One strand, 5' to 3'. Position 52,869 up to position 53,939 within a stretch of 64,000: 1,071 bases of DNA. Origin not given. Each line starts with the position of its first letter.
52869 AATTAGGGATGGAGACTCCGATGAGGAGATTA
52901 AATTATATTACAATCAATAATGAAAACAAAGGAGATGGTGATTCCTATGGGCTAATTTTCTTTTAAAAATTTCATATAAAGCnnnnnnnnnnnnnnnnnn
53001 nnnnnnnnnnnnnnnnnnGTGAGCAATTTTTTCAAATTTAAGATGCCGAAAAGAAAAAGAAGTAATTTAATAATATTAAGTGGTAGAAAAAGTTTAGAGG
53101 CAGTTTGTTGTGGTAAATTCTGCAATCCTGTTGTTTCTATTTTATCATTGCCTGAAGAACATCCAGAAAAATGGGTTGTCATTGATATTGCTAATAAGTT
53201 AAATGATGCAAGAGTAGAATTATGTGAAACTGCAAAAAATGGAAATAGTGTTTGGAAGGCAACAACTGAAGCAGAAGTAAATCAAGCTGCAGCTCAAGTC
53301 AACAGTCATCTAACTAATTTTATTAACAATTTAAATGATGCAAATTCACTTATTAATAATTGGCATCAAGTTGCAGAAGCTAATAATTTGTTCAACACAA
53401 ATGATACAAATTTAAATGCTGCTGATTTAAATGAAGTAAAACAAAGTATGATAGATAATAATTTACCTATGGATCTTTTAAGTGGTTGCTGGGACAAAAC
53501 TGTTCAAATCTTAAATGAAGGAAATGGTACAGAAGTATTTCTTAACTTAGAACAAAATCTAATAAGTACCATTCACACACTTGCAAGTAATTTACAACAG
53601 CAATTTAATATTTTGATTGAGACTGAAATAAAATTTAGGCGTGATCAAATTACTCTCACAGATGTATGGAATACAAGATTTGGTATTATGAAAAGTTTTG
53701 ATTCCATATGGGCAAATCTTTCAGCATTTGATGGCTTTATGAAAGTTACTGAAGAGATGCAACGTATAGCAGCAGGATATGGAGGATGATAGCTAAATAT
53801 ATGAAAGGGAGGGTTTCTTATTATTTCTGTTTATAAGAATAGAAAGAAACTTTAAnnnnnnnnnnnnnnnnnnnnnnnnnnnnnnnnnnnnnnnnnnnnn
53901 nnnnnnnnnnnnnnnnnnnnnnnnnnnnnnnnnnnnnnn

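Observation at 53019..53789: Asn/Gln-rich protein with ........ Cys motif and C-terminal Gly-Gly directly upstream of an adenylating enzyme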

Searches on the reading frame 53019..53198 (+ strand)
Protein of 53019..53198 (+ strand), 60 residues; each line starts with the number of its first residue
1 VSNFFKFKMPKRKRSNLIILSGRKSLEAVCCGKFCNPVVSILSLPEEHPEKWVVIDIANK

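Call 34: search_protein_families(library=ncbifam, proteins=[window:53019-53198:+], max_evalue=10)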
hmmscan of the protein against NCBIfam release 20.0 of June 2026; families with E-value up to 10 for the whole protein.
seq(60 aa): 0 families

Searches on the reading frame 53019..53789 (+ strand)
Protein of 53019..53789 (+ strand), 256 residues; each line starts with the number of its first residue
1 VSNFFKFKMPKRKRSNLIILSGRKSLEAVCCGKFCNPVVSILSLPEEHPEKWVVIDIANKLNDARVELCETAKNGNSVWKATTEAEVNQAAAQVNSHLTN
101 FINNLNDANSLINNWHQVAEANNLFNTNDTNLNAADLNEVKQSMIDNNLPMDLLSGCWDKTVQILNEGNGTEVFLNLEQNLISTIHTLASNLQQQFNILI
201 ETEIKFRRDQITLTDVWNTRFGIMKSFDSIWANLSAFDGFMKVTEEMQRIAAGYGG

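Call 3: search_protein_families(library=pfam, proteins=[window:53019-53789:+], max_evalue=0.01)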
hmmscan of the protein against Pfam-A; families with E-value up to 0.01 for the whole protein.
window:53019-53789:+ (256 aa): 1 family
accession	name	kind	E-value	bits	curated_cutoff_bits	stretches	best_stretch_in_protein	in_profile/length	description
PF00743.25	FMO-like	-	0.0052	15.7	22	1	53-213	187-351/532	Flavin-binding monooxygenase-like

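Call 4: search_protein_families(library=ncbifam, proteins=[window:53019-53789:+], max_evalue=0.01)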
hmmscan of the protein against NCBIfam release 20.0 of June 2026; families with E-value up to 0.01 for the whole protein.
window:53019-53789:+ (256 aa): 0 families

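Call 5: find_homologous_proteins(query=window:53019-53786:+, max_evalue=0.01)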
Query window:53019-53786:+ (256 aa): 1 proteins with E <= 0.01 among 304 candidates.
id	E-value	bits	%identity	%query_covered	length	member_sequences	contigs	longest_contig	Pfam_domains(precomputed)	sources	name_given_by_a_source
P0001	2.1e-165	566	100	100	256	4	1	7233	-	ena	-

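Call 10: find_encoding_contigs(protein=P0001, flank=10000)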
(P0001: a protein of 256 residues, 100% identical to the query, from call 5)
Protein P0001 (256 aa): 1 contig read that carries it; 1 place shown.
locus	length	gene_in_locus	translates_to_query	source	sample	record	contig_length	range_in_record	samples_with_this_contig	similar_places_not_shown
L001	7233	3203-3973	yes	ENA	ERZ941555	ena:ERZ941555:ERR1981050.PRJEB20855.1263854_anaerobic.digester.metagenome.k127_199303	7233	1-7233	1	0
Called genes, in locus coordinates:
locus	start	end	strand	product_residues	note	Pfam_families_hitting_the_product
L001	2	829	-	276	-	?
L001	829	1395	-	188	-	PF05683:Fumerase_C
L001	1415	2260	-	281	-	PF05681:Fumerase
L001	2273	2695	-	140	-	PF01597:GCV_H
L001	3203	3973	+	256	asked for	-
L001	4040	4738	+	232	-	-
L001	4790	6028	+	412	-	-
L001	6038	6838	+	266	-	PF00795:CN_hydrolase (weak)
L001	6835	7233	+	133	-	?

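Call 12: search_protein_representatives(protein=window:53019-53786:+)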
Query: 256 residues. Proteins with E-value up to 0.001 (for the whole library): 2; up to 1e-10: 1; up to 1e-30: 1. The best 2 are listed.
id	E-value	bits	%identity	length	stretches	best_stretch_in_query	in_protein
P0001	6.8e-166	566.3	100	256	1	1-256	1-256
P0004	1.5e-04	38.0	32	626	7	154-188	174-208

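Call 13: predict_structure(protein=window:53019-53786:+)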
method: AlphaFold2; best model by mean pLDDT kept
length: 256 residues; sequences in the alignment: 1
mean_pLDDT: 62.6   pTM: 0.59
mean pLDDT of the five models: 62.6, 52.9, 40.3, 38.4, 37.0
residues with pLDDT >= 90: 0; 70-90: 98; 50-70: 95; < 50: 63
segments of 3 or more residues with pLDDT < 50: 1-24, 34-44, 126-132, 149-161, 253-256
pLDDT, mean of each block of 10 residues (from residue 1): 37 37 50 46 53 68 77 77 81 84 79 67 51 55 52 43 51 60 70 79 82 81 73 65 59 44
secondary structure, 60 per line:
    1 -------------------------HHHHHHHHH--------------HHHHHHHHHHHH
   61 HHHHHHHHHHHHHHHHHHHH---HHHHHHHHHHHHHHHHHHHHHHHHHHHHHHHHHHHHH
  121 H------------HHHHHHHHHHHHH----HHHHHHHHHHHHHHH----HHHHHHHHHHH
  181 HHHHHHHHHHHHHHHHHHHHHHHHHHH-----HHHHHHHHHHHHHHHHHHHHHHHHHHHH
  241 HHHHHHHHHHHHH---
elements in order: H26-34 H49-80 H84-121 H134-146 H151-165 H170-207 H213-253

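Call 19: fold_search(model_id=the predicted structure, library=pdb)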
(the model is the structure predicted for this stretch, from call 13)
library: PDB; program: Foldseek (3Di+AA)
matches with E <= 10: 478; with E <= 0.001: 0
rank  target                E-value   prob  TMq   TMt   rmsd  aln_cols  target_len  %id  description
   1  7x8v_A                9.2e-02  0.98  0.36  0.44   7.8       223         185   10  Cooperative regulation of PBI1 and MAPKs controls WRKY45 transcription factor in rice immunity (released 2022-04-06)
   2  7x8v_E                1.3e-01  0.97  0.34  0.43   8.5       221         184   10  Cooperative regulation of PBI1 and MAPKs controls WRKY45 transcription factor in rice immunity (released 2022-04-06)
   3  6egc                  1.9e-01  1.00  0.42  0.68   6.1       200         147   10  Single-chain version of 2L4HC2_23 (PDB 5J0K) (released 2019-05-29)
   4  4k34_A                1.9e-01  0.80  0.28  0.19  16.7       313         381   10  Crystal structures of CusC review conformational changes accompanying folding and transmembrane channel formation (released 2013-10-16)
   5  7cub_C                2.1e-01  0.94  0.36  0.47   9.4       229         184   11  2.55-Angstrom Cryo-EM structure of Cytochrome bo3 from Escherichia coli in Native Membrane (released 2021-08-25)
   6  6grj_E                2.1e-01  0.33  0.23  0.18  37.5       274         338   10  Structure of the AhlB pore of the tripartite alpha-pore forming toxin, AHL, from Aeromonas hydrophila. (released 2019-07-03)
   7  7xmc_C                2.4e-01  0.85  0.32  0.41  10.3       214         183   11  Cryo-EM structure of Cytochrome bo3 from Escherichia coli, apo structure with DMSO (released 2022-12-21)
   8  5k3h_B                2.4e-01  0.25  0.20  0.10  25.0       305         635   10  Crystals structure of Acyl-CoA oxidase-1 in Caenorhabditis elegans, Apo form-II (released 2016-08-24)
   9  5k3h_A                2.6e-01  0.21  0.20  0.09  25.0       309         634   12  Crystals structure of Acyl-CoA oxidase-1 in Caenorhabditis elegans, Apo form-II (released 2016-08-24)
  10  7a0g_HHH              3.0e-01  0.21  0.20  0.16  36.4       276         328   10  Structure of the SmhB pore of the tripartite alpha-pore forming toxin, Smh, from Serratia marcescens. (released 2021-03-31)
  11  7a0g_AAA              3.0e-01  0.21  0.21  0.16  34.7       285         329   10  Structure of the SmhB pore of the tripartite alpha-pore forming toxin, Smh, from Serratia marcescens. (released 2021-03-31)
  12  7a0g_EEE              3.0e-01  0.21  0.21  0.17  36.4       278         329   12  Structure of the SmhB pore of the tripartite alpha-pore forming toxin, Smh, from Serratia marcescens. (released 2021-03-31)
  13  6h2f_E                3.0e-01  0.16  0.18  0.15  33.5       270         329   12  Structure of the pre-pore AhlB of the tripartite alpha-pore forming toxin, AHL, from Aeromonas hydrophila. (released 2019-07-10)
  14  7xge_A                3.1e-01  0.97  0.39  0.53   7.5       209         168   11  Crystal structure of MCL-1 in complex with computationally designed inhibitor protein (released 2022-07-20)
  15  5k3h_C                3.1e-01  0.23  0.20  0.09  24.8       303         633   10  Crystals structure of Acyl-CoA oxidase-1 in Caenorhabditis elegans, Apo form-II (released 2016-08-24)
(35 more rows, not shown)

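Call 54: search_protein_families(library=padloc, proteins=[window:53019-53789:+], max_evalue=0.01)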
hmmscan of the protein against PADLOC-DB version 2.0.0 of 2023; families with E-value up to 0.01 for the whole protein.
window:53019-53789:+ (256 aa): 1 family
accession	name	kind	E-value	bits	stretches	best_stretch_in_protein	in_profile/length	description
PDLC03852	LmuA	-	0.0027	15.7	1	92-221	82-184/336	-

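Call 60: find_encoding_contigs(protein=P0125, flank=10000, max_places=6)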
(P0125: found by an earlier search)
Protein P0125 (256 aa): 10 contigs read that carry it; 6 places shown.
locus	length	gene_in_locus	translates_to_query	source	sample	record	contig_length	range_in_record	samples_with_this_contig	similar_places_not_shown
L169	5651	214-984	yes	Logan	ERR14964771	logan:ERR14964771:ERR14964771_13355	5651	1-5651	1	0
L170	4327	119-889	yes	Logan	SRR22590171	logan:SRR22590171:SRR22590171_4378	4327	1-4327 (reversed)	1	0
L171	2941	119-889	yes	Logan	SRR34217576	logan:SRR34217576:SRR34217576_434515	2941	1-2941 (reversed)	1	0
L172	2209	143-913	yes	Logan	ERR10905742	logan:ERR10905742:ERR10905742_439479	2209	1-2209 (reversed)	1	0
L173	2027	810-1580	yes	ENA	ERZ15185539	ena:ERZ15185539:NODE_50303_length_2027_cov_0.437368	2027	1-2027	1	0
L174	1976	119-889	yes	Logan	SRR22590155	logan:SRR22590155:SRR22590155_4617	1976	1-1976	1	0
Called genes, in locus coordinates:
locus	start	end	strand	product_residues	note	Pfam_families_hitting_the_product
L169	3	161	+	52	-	?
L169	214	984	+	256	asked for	-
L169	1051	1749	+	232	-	-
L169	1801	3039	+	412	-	-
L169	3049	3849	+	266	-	PF00795:CN_hydrolase (weak)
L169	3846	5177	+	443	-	PF13353:Fer4_12, PF04055:Radical_SAM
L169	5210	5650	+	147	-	?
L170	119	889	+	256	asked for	-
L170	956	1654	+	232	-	-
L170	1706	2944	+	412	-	-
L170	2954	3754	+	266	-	PF00795:CN_hydrolase (weak)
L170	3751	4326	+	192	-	?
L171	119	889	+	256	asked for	-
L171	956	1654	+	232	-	-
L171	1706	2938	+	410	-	-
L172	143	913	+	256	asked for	-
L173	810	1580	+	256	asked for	-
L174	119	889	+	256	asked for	-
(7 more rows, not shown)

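Call 63: find_encoding_contigs(protein=P0128, flank=10000, max_places=3)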
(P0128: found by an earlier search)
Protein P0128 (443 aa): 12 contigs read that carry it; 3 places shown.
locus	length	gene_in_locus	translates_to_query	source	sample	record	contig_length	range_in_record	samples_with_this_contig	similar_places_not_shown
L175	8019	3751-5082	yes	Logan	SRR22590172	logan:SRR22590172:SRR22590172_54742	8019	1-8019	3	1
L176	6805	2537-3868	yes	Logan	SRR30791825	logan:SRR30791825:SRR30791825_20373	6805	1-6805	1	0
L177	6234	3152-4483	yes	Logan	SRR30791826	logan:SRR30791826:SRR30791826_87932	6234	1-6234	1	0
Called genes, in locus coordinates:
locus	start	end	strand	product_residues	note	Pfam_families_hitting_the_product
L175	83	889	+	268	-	-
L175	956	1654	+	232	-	-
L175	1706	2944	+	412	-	-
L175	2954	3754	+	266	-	PF00795:CN_hydrolase (weak)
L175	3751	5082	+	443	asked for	PF13353:Fer4_12, PF04055:Radical_SAM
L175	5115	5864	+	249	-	PF02517:Rce1-like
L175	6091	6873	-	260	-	-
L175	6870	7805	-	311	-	PF00005:ABC_tran, PF13304:AAA_21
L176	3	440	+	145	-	?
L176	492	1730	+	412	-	-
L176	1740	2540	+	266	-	PF00795:CN_hydrolase (weak)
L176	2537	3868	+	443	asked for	PF13353:Fer4_12, PF04055:Radical_SAM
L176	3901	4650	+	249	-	PF02517:Rce1-like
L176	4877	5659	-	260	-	-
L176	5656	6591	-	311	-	PF00005:ABC_tran, PF13304:AAA_21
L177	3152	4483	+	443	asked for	PF13353:Fer4_12, PF04055:Radical_SAM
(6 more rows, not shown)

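Call 64: search_protein_families(library=pfam, proteins=[window:53019-53789:+], max_evalue=10)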
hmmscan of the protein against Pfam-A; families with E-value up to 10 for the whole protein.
window:53019-53789:+ (256 aa): 4 families
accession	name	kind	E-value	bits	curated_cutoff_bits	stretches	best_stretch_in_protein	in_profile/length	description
PF00743.25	FMO-like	-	0.0052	15.7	22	1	53-213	187-351/532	Flavin-binding monooxygenase-like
PF23278.1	Piwi_N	-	0.14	12.8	27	1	218-240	18-40/75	Piwi, N-terminal domain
PF08336.16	P4Ha_N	-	0.62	10.3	25.3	1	172-209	6-43/135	Prolyl 4-Hydroxylase alpha-subunit, N-terminal region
PF10259.14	Rogdi_lz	-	2.2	8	29.4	1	80-152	106-165/295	Rogdi leucine zipper containing protein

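Call 95: search_dna_similar(query=window:53019-53786:+, collection=plasmids, mode=protein, max_evalue=0.01, max_rows=10)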
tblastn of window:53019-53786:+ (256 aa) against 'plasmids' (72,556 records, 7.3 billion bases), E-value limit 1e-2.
No match.
